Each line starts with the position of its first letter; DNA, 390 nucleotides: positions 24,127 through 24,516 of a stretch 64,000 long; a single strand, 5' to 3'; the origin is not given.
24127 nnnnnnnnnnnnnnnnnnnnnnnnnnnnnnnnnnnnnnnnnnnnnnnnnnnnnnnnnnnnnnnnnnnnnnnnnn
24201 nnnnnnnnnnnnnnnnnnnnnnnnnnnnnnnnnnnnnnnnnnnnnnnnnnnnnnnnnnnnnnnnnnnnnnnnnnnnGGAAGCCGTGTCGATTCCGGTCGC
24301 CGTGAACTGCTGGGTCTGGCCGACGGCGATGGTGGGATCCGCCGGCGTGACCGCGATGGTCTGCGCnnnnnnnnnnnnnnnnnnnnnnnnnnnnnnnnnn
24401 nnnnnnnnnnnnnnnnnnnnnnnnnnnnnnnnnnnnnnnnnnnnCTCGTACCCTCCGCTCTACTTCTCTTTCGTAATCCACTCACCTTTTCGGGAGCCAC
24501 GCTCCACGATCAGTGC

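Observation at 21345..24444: A secreted RCC1 beta-propeller gene sits in the locus, with a partial duplicate of its 5' end 1.3 kb downstream.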

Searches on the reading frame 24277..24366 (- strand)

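Call 50: search_protein_families(library=pfam, proteins=[window:24277-24366:-], max_evalue=1)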
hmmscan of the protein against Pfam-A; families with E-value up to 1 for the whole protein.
seq(30 aa): 1 family
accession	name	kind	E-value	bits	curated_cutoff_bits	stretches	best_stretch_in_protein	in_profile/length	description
PF02368.24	Big_2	-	0.00079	19.8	22.8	1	2-26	3-27/79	Bacterial Ig-like domain (group 2)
